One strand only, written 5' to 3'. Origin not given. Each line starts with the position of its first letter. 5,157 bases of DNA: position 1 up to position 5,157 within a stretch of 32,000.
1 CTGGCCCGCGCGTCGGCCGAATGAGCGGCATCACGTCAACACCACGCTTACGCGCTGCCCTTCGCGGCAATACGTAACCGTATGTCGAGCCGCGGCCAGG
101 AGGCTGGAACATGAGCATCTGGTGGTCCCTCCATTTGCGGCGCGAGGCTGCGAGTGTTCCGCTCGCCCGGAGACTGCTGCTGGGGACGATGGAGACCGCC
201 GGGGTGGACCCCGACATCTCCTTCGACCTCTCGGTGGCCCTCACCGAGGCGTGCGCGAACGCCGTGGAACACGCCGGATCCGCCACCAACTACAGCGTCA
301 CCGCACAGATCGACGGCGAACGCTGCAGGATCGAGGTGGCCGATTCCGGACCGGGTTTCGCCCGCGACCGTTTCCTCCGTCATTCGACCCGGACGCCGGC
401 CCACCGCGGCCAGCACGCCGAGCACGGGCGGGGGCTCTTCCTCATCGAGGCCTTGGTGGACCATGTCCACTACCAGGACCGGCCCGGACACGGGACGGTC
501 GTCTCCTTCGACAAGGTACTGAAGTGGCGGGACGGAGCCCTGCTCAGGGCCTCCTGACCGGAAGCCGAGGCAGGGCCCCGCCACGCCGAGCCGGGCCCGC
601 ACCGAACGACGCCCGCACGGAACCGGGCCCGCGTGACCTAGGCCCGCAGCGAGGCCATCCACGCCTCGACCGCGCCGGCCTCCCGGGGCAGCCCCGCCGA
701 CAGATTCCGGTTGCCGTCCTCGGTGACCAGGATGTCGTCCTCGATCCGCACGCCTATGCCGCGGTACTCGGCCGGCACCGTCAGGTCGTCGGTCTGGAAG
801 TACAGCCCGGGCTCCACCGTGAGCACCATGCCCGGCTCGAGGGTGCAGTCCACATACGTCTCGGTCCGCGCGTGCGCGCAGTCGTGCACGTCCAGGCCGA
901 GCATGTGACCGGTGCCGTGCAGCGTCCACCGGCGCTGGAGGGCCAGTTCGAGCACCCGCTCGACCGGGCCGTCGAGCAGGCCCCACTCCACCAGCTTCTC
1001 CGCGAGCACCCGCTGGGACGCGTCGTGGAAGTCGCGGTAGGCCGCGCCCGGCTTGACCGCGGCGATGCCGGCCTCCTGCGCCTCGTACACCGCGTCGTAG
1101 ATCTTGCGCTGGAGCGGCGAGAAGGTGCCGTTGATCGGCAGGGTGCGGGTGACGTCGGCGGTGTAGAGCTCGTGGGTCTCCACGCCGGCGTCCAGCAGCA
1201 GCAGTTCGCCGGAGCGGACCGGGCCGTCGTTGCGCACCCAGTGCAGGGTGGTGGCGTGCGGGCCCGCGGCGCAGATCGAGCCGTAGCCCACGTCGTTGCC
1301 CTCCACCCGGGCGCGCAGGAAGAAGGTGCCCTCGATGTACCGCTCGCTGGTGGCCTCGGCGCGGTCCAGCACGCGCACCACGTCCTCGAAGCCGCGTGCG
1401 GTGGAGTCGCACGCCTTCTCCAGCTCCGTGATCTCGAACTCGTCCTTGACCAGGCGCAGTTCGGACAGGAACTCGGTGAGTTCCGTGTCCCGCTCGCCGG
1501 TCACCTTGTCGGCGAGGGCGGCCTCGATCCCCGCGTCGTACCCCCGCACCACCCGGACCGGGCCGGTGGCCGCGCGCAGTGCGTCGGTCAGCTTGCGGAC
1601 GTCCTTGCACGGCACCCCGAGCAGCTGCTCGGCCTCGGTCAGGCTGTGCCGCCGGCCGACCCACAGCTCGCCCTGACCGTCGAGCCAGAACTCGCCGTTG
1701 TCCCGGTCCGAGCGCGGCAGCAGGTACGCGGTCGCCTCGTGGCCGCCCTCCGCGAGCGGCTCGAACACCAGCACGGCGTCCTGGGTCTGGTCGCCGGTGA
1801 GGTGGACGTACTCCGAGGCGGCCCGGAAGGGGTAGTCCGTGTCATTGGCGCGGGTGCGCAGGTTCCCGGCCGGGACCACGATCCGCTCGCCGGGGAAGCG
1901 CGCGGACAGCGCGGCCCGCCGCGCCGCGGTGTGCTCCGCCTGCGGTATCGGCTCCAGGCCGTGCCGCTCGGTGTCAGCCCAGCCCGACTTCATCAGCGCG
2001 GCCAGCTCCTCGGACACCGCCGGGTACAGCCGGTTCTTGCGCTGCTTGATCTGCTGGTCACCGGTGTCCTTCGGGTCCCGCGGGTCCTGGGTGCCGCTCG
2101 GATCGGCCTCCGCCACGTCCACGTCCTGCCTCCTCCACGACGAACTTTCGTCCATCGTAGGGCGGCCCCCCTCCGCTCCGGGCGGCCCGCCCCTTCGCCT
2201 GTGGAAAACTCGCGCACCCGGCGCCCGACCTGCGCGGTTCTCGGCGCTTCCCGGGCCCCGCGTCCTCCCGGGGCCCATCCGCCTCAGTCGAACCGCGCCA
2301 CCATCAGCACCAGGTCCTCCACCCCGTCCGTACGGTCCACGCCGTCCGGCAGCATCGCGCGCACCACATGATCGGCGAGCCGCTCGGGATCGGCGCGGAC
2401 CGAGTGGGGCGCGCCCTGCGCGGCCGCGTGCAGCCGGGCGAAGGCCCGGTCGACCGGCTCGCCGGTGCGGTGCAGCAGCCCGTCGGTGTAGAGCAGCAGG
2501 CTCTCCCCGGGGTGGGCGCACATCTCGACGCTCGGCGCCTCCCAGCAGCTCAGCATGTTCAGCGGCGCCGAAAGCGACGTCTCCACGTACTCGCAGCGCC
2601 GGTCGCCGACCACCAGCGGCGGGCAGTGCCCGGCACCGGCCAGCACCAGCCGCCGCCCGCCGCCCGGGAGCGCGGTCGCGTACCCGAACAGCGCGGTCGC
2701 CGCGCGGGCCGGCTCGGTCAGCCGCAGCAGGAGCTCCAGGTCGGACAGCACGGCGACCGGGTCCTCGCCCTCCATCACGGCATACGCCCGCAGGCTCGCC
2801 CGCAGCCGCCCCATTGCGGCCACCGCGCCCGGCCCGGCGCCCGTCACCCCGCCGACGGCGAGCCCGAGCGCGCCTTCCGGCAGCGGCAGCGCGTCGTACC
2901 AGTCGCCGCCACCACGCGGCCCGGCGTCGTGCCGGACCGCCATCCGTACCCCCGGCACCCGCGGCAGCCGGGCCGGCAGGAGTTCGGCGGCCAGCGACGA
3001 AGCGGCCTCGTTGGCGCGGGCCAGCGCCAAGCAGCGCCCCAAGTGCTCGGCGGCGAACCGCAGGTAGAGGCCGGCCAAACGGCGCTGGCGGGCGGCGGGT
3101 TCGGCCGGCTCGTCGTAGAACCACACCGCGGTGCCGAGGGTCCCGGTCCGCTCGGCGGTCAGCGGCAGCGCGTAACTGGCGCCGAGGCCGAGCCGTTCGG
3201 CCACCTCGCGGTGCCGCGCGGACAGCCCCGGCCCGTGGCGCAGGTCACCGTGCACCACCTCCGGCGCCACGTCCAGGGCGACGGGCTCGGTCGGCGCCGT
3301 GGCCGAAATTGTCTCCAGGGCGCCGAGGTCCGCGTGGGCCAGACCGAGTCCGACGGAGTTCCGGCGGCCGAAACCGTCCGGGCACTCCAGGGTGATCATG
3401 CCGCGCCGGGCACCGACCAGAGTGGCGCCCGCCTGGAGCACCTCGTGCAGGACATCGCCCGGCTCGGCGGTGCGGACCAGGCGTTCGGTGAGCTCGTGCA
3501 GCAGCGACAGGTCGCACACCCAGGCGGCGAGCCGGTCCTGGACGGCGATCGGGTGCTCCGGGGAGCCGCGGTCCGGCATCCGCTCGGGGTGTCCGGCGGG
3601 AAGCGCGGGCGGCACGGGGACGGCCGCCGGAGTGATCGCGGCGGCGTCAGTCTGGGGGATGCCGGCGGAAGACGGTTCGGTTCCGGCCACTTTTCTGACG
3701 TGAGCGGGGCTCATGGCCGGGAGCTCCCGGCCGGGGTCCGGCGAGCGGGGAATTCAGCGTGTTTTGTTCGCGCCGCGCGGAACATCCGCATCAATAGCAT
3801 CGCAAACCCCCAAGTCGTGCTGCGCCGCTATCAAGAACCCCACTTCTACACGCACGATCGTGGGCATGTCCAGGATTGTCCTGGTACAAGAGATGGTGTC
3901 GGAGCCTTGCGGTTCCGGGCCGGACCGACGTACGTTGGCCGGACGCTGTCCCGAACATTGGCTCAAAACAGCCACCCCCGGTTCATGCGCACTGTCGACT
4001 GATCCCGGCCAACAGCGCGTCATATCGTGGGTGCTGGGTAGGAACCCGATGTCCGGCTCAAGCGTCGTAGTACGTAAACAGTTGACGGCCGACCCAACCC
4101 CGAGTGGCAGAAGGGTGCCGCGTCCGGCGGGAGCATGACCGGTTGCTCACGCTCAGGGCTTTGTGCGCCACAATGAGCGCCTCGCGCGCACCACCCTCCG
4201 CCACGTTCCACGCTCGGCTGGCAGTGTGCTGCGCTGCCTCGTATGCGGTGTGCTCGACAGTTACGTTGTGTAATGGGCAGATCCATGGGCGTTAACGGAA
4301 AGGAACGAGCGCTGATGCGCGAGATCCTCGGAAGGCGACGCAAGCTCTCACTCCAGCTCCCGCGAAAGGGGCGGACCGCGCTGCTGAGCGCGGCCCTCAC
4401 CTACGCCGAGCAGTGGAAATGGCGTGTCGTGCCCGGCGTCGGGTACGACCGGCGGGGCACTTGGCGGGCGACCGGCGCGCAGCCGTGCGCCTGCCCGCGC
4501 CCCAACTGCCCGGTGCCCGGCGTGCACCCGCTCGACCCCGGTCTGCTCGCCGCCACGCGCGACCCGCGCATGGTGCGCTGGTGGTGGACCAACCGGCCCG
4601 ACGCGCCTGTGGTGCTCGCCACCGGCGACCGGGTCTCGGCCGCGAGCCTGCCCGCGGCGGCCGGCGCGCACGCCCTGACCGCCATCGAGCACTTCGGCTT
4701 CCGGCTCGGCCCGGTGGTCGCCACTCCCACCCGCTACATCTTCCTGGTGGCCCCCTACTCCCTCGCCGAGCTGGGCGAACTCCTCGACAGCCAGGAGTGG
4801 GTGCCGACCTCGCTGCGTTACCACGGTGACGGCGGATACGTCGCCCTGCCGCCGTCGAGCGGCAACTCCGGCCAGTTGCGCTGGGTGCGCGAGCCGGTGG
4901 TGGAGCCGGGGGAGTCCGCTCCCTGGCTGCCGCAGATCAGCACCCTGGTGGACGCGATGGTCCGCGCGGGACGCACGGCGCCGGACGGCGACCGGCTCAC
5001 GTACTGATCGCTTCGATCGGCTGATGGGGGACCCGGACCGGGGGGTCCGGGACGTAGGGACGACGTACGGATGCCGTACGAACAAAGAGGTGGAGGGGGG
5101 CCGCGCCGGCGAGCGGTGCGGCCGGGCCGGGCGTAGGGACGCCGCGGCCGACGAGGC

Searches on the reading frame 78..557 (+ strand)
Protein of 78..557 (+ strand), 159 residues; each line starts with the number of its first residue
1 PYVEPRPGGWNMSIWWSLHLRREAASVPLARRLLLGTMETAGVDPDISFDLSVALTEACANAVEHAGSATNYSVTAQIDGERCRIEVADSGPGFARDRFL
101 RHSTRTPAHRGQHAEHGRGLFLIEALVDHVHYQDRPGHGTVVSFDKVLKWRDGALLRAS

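Call 13: search_protein_families(library=pfam, proteins=[window:78-557:+], max_evalue=0.01)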
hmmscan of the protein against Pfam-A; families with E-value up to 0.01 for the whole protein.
window:78-557:+ (159 aa): 2 families
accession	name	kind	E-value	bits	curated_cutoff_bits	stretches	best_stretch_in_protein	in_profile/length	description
PF13581.12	HATPase_c_2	-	2.8e-24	86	27.4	1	23-144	4-125/127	Histidine kinase-like ATPase domain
PF02518.31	HATPase_c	-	1.3e-12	48.6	26.4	1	51-144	6-105/111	Histidine kinase-, DNA gyrase B-, and HSP90-like ATPase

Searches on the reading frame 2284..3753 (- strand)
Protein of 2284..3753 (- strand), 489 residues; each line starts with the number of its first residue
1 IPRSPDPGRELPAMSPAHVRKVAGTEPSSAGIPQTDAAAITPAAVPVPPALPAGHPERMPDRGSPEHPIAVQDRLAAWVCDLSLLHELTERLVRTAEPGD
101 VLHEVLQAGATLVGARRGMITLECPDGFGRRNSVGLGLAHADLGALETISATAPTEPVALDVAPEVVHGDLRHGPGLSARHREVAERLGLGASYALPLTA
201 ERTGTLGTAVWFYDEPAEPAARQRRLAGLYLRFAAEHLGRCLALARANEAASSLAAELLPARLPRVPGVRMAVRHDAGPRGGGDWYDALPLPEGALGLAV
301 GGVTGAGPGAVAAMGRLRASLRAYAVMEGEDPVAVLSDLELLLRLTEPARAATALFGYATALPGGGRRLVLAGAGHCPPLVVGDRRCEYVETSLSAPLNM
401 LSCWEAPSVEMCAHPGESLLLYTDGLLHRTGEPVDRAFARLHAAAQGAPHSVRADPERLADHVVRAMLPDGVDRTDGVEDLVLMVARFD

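Call 13: search_protein_families(library=pfam, proteins=[window:2284-3753:-], max_evalue=0.01)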
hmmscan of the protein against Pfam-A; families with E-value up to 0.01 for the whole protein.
window:2284-3753:- (489 aa): 2 families
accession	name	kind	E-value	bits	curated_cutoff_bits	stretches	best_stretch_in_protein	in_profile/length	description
PF07228.17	SpoIIE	-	1.6e-29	103.7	25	1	292-488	1-191/192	Stage II sporulation protein E (SpoIIE)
PF01590.32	GAF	-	0.00032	21.7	22.4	1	99-208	3-104/133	GAF domain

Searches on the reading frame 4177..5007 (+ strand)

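Call 13: search_protein_families(library=pfam, proteins=[window:4177-5007:+], max_evalue=0.01)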
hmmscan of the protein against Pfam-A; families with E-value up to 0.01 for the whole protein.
window:4177-5007:+ (276 aa): 1 family
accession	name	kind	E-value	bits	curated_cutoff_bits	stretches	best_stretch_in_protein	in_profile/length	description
PF09250.16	Prim-Pol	-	1.6e-19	71.3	22.8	1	73-248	1-156/158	Bifunctional DNA primase/polymerase, N-terminal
